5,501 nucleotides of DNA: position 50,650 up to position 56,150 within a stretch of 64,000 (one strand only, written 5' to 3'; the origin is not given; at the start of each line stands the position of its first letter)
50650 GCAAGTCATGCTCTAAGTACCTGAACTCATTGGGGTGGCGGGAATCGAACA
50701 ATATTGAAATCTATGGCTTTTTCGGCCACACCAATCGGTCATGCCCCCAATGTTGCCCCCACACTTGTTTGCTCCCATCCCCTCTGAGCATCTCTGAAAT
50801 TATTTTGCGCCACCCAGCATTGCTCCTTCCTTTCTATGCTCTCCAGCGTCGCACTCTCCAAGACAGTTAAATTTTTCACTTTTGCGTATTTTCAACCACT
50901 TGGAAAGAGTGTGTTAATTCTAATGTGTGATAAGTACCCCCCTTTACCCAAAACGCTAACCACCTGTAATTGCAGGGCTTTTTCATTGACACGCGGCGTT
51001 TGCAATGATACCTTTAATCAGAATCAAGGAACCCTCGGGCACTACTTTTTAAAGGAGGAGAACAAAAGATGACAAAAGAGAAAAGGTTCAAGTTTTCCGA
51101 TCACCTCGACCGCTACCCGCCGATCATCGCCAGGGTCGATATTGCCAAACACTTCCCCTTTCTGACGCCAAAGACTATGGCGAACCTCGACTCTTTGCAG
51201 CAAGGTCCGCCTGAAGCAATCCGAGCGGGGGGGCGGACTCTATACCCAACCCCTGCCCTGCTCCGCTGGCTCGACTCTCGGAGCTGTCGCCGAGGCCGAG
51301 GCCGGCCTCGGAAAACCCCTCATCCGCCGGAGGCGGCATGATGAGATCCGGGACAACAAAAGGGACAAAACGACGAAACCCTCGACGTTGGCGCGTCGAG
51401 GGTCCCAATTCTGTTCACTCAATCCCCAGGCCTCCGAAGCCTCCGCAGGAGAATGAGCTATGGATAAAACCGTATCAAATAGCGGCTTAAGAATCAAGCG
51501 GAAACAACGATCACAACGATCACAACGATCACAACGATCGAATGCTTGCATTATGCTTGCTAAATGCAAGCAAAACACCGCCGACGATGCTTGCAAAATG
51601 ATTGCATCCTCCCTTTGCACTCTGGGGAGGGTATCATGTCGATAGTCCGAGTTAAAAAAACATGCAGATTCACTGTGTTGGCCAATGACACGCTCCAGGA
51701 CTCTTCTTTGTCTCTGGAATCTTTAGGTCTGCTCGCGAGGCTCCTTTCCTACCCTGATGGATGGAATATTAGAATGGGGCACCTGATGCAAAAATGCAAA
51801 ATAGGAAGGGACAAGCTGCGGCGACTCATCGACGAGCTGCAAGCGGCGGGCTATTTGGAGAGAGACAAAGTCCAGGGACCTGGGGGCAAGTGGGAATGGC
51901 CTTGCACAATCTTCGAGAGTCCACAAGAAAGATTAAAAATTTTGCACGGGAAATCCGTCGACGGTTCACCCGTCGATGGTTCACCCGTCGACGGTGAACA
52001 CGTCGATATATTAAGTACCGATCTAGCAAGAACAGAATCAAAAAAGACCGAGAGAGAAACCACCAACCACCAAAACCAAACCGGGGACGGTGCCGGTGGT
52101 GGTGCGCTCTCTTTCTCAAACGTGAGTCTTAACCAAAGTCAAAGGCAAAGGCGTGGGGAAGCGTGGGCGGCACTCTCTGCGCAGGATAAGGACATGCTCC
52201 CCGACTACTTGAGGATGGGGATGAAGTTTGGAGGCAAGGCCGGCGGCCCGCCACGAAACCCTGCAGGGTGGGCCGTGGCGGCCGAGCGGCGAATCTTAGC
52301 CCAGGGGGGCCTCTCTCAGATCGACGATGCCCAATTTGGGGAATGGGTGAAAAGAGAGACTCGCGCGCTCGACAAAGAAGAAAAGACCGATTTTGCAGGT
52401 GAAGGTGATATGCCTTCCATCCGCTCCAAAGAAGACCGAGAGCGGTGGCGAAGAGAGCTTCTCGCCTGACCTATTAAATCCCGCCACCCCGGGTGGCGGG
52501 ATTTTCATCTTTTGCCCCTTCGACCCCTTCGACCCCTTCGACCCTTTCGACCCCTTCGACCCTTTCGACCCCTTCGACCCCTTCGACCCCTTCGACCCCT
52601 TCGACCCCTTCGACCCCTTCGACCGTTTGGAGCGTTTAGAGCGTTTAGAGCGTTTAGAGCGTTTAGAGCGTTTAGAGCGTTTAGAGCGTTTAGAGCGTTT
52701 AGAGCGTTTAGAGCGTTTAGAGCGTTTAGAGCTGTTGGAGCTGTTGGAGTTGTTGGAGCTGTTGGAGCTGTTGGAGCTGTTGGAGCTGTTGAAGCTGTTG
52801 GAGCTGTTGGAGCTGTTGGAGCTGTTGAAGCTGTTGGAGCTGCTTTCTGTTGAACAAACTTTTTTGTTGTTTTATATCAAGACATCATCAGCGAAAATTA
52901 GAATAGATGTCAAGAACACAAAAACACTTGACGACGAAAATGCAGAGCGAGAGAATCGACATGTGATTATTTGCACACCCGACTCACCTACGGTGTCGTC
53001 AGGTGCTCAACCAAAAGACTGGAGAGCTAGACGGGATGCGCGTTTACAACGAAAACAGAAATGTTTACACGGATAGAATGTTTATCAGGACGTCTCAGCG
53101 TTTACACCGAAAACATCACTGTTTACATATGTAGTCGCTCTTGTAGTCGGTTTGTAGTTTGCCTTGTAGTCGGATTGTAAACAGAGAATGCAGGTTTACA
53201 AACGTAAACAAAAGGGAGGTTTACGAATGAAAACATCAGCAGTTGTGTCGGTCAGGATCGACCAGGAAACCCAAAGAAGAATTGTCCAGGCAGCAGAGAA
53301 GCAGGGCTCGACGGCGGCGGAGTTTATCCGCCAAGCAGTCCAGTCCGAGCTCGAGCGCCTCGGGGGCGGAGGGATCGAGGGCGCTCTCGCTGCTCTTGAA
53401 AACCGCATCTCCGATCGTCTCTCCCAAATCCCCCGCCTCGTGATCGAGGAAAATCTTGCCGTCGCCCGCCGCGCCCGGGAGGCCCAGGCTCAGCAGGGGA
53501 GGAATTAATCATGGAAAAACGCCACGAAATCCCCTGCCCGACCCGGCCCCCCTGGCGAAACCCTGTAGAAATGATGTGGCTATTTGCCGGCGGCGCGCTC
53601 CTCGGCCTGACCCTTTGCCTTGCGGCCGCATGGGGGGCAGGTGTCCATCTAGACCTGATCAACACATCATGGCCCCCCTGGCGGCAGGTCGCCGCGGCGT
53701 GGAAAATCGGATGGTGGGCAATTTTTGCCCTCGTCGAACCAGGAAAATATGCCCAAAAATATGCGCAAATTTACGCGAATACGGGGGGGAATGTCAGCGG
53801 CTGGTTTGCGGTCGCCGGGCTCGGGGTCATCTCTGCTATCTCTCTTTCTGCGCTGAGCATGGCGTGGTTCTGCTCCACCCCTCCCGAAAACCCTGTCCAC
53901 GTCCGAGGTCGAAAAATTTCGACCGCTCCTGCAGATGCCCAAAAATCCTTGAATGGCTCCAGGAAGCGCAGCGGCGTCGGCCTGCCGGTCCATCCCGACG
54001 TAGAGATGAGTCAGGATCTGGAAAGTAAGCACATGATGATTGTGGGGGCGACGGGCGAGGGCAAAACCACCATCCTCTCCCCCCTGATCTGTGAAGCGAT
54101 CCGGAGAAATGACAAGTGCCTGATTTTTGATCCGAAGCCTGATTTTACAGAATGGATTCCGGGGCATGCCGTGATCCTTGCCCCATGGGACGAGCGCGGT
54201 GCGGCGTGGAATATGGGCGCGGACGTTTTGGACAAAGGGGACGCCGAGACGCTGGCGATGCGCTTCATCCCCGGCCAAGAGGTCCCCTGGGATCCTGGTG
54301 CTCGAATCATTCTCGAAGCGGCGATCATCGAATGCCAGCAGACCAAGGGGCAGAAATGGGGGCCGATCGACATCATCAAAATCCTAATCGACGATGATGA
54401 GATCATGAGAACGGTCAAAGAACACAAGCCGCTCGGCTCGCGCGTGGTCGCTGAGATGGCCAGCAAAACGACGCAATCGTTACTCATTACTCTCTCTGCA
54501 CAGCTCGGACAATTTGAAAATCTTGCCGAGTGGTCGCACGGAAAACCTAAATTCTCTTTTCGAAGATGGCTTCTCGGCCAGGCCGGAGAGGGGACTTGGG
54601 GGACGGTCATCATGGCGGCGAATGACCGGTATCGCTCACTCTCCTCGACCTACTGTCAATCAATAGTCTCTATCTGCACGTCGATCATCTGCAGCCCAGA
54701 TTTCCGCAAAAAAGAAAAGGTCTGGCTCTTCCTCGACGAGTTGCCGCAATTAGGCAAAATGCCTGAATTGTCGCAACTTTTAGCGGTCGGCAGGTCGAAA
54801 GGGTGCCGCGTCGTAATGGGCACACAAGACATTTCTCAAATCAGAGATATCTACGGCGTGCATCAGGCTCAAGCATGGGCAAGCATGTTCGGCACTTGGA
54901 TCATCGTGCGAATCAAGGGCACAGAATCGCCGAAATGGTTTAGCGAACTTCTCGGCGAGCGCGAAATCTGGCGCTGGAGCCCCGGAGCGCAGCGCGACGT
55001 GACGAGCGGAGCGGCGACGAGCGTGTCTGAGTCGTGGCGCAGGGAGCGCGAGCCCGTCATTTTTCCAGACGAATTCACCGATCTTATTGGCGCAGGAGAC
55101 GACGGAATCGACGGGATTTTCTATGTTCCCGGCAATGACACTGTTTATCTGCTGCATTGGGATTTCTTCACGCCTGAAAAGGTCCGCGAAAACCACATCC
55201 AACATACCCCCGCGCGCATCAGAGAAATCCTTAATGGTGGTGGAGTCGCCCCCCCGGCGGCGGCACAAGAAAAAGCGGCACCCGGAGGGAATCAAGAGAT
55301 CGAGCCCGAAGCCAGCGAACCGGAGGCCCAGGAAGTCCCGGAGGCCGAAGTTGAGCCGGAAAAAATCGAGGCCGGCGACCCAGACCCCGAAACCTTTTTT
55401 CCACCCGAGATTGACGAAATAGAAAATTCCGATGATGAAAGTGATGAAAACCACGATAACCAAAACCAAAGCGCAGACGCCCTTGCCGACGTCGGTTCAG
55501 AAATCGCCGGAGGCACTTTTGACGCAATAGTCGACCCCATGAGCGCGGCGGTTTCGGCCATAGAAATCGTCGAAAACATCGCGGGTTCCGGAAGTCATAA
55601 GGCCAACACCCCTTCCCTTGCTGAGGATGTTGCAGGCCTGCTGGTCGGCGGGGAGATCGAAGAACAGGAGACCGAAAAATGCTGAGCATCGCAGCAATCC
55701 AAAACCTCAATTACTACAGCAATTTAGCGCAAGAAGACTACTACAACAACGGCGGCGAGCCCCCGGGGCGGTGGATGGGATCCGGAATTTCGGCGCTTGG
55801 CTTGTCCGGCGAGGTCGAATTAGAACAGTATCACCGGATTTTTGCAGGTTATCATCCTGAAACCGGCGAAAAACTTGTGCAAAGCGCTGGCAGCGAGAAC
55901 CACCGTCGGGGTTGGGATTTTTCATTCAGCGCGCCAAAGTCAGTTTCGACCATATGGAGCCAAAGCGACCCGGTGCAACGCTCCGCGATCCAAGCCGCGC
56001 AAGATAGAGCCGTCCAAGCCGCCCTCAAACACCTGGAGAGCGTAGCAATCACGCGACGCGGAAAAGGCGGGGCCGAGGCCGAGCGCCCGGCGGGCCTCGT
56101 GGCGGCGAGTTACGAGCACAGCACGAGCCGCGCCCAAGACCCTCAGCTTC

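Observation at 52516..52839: Three abutting tandem arrays, each exactly 12 x 9 bp (324 bp), between the Rep-like gene and the putative oriT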

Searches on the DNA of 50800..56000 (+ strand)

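Call 5: search_dna_similar(query=window:50800-56000:+, collection=plasmids, mode=distant, max_rows=20)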
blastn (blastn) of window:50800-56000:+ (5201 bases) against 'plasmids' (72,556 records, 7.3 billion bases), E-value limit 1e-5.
No match.

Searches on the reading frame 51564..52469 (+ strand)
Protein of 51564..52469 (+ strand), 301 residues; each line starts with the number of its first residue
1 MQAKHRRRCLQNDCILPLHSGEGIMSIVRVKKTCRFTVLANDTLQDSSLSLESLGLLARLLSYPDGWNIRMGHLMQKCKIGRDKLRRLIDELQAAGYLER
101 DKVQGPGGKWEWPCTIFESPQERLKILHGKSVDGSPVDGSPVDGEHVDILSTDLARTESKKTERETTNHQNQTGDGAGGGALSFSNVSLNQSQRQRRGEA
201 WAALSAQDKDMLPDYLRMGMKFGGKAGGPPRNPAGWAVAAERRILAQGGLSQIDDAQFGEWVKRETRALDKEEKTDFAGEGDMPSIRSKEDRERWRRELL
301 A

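Call 7: search_protein_families(library=pfam, proteins=[window:51564-52469:+], max_evalue=0.01)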
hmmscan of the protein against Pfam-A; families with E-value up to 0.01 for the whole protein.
window:51564-52469:+ (301 aa): 2 families
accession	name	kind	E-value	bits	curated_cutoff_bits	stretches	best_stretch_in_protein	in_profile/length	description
PF13730.12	HTH_36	-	4.2e-05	23.7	25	1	49-98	3-55/55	Helix-turn-helix domain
PF12802.13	MarR_2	-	0.0032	18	27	1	49-100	3-52/61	MarR family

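Call 9: find_encoding_contigs(protein=window:51564-52469:+, flank=10000, max_places=10)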
Protein window:51564-52469:+ (301 aa): no gene with exactly this product is on record in the collection.

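Call 10: find_homologous_proteins(query=window:51564-52469:+)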
Query window:51564-52469:+ (301 aa): 14 proteins with E <= 0.001 among 3706 candidates.
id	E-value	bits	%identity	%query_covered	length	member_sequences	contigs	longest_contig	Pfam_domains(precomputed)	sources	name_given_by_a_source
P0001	9.2e-183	624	100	92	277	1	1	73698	-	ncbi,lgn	-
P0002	2.0e-18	85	39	47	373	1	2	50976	-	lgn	-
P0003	2.4e-6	45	38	29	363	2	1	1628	-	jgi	jgi:hypothetical protein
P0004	2.8e-6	45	37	31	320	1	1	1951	PF13730.13,PF00392.28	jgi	jgi:hypothetical protein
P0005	3.2e-6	45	37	31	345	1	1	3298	-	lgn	-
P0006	3.4e-6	45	35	32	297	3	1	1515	PF00392.28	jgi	jgi:hypothetical protein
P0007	5.0e-6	44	34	35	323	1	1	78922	PF00392.28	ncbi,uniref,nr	ncbi:GntR family transcriptional regulator [Streptomyces sp. NRRL F-5123]|uniref:GntR family transcr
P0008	1.1e-5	43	40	28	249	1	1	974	PF00392.28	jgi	jgi:hypothetical protein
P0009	1.6e-5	42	37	31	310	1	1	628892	PF00392.28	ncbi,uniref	ncbi:hypothetical protein [Streptomyces sp. NPDC020983]|uniref:hypothetical protein n=1 Tax=Streptom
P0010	3.1e-5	41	31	43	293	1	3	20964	PF13730.13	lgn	-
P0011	3.8e-5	41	40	26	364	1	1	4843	-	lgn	-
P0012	4.7e-5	41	33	35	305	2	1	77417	PF00392.28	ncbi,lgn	ncbi:hypothetical protein ACWERV_24250 [Streptomyces sp. NPDC004031]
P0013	8.8e-5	40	38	33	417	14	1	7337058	-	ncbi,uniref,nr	ncbi:translation initiation factor IF-2 [Streptomyces sp. AM 3-1-1]|uniref:translation initiation fa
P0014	9.8e-4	36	36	33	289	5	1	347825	-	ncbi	ncbi:hypothetical protein [Streptomyces kronopolitis]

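Call 11: find_encoding_contigs(protein=P0001, flank=10000, max_places=10)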
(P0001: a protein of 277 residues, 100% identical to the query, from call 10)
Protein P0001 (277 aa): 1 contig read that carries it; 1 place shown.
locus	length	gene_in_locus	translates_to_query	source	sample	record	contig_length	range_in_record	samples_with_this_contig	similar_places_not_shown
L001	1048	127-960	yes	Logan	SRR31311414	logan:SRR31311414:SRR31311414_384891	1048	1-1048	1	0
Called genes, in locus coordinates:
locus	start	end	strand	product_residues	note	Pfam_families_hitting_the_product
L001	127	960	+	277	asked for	-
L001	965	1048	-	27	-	?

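Call 12: find_encoding_contigs(protein=P0002, flank=10000, max_places=10)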
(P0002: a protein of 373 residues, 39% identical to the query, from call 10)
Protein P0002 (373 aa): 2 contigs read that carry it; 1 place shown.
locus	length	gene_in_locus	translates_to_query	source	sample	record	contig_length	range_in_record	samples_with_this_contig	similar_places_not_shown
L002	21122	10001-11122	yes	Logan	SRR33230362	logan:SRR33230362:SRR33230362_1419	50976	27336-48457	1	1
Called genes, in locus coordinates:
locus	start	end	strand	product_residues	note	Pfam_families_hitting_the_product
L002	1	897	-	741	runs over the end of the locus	PF01580:FtsK_SpoIIIE (faint)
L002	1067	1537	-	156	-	-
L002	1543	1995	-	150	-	-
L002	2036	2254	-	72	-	-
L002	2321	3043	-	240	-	-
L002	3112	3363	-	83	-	-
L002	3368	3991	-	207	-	-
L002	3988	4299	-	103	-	-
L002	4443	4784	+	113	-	-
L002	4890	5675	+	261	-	-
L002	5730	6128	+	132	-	PF12747:DdrB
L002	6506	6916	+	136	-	-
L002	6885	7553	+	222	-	-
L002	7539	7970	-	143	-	-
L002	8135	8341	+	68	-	-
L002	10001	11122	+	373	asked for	-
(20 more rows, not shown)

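Call 48: search_protein_families(library=phrogs, proteins=[window:51636-52469:+], max_evalue=0.01)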
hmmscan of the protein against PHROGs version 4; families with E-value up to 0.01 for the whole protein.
window:51636-52469:+ (277 aa): 11 families
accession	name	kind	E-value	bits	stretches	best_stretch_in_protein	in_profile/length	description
phrog_1456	-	DNA, RNA and nucleotide metabolism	3.7e-15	56.8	1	5-172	6-153/365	DNA binding protein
phrog_11718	-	unknown function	1.8e-12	48.5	1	1-95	1-98/105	-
phrog_4707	-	DNA, RNA and nucleotide metabolism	7.4e-12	46.5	1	3-96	7-102/409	replication initiation protein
phrog_23842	-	unknown function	1.6e-11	45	1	7-153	20-155/317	-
phrog_428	-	DNA, RNA and nucleotide metabolism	3e-10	40.8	1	1-147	79-219/455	replication initiation protein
phrog_27492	-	unknown function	3.2e-10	41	1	2-76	14-89/304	-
phrog_270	-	DNA, RNA and nucleotide metabolism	2.6e-09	37.9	1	12-147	32-166/383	replication initiation protein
phrog_37920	-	DNA, RNA and nucleotide metabolism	1.7e-08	35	1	9-128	9-123/245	HTH DNA binding protein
phrog_22134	-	unknown function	1.5e-07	32.4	1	16-79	3-67/262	-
phrog_186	-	DNA, RNA and nucleotide metabolism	4.1e-06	27.7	1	2-144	12-162/308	DnaD-like helicase loader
phrog_345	-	DNA, RNA and nucleotide metabolism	7.9e-06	26.8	1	32-148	54-176/297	replication initiation O-like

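Call 49: search_protein_families(library=ncbifam, proteins=[window:51636-52469:+], max_evalue=0.01)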
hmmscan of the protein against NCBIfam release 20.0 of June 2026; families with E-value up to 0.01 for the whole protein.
window:51636-52469:+ (277 aa): 0 families

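Call 82: search_solved_structures(query=window:51636-52469:+, max_evalue=1)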
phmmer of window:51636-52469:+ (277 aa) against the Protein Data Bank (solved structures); distinct sequences matched with E-value up to 1: 1.
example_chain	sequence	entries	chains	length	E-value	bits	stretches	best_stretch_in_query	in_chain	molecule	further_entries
6cmv_A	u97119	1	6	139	0.8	12.1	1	29-99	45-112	Transcriptional regulator Lrs14-like protein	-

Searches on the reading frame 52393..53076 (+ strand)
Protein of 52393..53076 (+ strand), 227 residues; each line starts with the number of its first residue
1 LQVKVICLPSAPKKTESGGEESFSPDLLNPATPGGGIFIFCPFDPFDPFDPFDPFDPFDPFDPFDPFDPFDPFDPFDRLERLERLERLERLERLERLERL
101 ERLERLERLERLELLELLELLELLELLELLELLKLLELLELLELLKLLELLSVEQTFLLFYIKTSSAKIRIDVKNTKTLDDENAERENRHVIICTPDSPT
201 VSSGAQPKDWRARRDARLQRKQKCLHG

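Call 7: search_protein_families(library=pfam, proteins=[window:52393-53076:+], max_evalue=0.01)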
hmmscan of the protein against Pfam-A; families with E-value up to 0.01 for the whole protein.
window:52393-53076:+ (227 aa): 0 families

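Call 43: find_homologous_proteins(query=window:52393-53076:+, max_evalue=0.001)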
Query window:52393-53076:+: 8000 candidates shared short words with the query, none scored E <= 0.001.

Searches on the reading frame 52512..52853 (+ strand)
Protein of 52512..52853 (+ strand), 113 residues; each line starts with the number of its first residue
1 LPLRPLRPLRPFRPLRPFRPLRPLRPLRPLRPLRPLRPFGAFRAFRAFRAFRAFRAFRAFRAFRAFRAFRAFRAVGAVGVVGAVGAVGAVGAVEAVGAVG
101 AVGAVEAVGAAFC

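Call 39: list_cluster_members(proteins=[P0015, P0001, window:52512-52853:+, window:52393-53076:+])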
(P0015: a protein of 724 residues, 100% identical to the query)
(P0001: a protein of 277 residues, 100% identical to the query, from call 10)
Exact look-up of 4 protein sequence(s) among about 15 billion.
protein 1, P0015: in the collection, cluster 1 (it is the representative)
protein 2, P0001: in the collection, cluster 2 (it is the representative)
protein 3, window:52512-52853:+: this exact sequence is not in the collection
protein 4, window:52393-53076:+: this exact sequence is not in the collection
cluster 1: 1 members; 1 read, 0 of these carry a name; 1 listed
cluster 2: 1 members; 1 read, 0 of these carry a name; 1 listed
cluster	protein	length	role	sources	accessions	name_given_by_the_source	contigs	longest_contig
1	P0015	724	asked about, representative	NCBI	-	-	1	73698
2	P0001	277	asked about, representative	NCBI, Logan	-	-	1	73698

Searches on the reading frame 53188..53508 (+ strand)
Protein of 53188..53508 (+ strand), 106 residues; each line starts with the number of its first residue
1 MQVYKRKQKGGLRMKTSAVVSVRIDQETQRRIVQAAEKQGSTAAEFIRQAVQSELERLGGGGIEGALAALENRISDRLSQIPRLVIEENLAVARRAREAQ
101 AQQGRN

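Call 7: search_protein_families(library=pfam, proteins=[window:53188-53508:+], max_evalue=0.01)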
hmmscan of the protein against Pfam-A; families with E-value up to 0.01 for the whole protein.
window:53188-53508:+ (106 aa): 5 families
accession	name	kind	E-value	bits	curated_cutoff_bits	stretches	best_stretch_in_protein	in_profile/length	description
PF01402.27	RHH_1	-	1.6e-05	25.1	20.5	1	20-57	2-39/39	Ribbon-helix-helix protein, copG family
PF21983.2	NikA-like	-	0.00049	20.6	27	1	15-51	2-38/72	Mobilization protein NikA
PF08681.18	TacA1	-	0.0029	18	21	1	21-54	3-36/80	Antitoxin TacA 1-like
PF19807.5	DUF6290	-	0.0057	17.3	27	0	18-56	2-40/72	Family of unknown function (DUF6290)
PF07624.16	PSD2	-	0.0069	16.5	25.8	0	25-54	43-72/74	Protein of unknown function (DUF1585)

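Call 14: find_encoding_contigs(protein=window:53188-53508:+, flank=10000, max_places=10)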
Protein window:53188-53508:+ (106 aa): no gene with exactly this product is on record in the collection.

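Call 48: search_protein_families(library=phrogs, proteins=[window:53227-53508:+], max_evalue=0.01)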
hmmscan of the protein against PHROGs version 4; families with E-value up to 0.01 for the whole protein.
window:53227-53508:+ (93 aa): 4 families
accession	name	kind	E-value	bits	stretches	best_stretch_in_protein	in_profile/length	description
phrog_876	-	transcription regulation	0.00017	22.2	1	4-44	67-107/239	transcriptional repressor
phrog_7325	-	transcription regulation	0.00087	20.4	1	3-45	55-97/151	CopG-like transcriptional repressor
phrog_25971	-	unknown function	0.0021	19.4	1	2-39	71-108/116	-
phrog_9151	-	moron, auxiliary metabolic gene and host takeover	0.0041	18.4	1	4-43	71-110/119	HicB-like antitoxin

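Call 49: search_protein_families(library=ncbifam, proteins=[window:53227-53508:+], max_evalue=0.01)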
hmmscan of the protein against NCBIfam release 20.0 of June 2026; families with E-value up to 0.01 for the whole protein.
window:53227-53508:+ (93 aa): 6 families
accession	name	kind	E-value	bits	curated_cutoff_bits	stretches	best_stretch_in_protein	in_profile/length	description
NF041551.1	YlcI_YnfO_N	subfamily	4.2e-07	29.9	30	1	3-44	1-41/42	YlcI/YnfO family protein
NF048017.1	antitoxin_RelB_like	equivalog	0.00016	21.8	50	1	10-45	1-36/70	type II toxin-antitoxin system RelB family antitoxin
NF053762.1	aCcr1_fam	equivalog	0.00046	20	60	1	6-39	2-35/38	aCcr1 family cell cycle regulator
NF041264.1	MobA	equivalog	0.0019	18.6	80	1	2-37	2-37/91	plasmid mobilization protein MobA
NF008772.0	PRK11809.1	equivalog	0.0022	15.6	1750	1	4-59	3-58/1318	trifunctional transcriptional regulator/proline dehydrogenase/L-glutamate gamma-semialdehyde dehydrogenase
NF010256.0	PRK13702.1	subfamily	0.007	16.4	87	0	3-44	40-81/85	replication regulatory protein RepA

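Call 50: find_encoding_contigs(protein=window:53227-53508:+, flank=10000, max_places=10)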
Protein window:53227-53508:+ (93 aa): no gene with exactly this product is on record in the collection.

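Call 81: search_solved_structures(query=window:53227-53508:+, max_evalue=10)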
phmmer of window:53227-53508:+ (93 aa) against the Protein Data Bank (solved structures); distinct sequences matched with E-value up to 10: 8.
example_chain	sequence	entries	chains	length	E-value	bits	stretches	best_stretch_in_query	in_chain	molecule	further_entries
2gpe_A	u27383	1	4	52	0.21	15.5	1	6-46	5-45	Bifunctional protein putA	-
2rbf_A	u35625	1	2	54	0.23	15.3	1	6-46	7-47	Bifunctional protein putA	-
4o8a_A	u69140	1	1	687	0.52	14.2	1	6-62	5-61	Bifunctional protein PutA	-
2ay0_A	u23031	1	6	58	0.74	13.7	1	6-46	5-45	Bifunctional putA protein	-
2k29_A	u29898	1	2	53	0.85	13.5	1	7-39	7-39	Antitoxin RelB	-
2jxg_A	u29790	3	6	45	0.92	13.4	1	5-45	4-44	Proline dehydrogenase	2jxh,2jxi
4j29_A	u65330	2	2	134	1.5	12.8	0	13-74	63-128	Engineered Protein OR258 | DE NOVO DESIGNED PROTEIN OR258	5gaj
5cwc_A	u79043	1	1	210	9.4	10.2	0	10-44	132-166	Designed helical repeat protein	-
